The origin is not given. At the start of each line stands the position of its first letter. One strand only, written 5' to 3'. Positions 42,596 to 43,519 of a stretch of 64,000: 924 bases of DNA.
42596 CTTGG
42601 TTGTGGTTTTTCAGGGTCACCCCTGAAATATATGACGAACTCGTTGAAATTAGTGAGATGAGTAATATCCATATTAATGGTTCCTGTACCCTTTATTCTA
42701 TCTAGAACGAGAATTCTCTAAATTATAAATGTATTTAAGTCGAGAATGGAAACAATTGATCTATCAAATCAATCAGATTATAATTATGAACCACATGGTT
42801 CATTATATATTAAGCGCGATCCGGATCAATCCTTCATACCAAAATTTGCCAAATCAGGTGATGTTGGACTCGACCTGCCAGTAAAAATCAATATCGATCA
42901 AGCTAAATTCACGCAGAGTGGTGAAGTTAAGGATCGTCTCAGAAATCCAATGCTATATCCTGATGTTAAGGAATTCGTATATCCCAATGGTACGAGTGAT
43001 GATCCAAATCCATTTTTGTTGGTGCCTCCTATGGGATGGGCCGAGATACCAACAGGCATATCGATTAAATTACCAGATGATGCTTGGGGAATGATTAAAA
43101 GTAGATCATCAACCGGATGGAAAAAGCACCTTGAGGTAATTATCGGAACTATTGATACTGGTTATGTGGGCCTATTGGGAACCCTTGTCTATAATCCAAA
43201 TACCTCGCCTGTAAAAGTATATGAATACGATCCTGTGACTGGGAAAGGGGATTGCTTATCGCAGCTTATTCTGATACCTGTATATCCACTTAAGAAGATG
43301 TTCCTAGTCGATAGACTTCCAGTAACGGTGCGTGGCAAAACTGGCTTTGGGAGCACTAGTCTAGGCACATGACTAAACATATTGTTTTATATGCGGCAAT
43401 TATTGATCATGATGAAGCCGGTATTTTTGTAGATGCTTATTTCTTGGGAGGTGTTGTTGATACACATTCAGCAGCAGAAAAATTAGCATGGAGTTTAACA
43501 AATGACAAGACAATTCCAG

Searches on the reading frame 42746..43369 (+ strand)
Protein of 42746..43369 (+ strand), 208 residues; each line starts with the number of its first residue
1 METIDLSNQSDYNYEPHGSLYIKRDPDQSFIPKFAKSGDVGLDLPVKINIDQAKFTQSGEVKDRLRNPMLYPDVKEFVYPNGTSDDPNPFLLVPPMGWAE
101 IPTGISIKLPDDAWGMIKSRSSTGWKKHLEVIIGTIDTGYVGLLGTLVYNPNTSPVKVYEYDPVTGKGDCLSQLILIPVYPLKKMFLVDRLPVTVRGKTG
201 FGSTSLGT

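Call 55: search_protein_families(library=pfam, proteins=[window:42746-43369:+], max_evalue=0.01)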
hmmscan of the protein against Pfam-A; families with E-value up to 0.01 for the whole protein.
window:42746-43369:+ (208 aa): 2 families
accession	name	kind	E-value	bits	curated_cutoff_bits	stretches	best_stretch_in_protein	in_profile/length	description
PF00692.24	dUTPase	-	1.3e-12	48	22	1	92-204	25-128/129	dUTPase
PF22769.1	DCD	-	0.007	16.9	27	1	106-160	86-141/153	dCTP deaminase-like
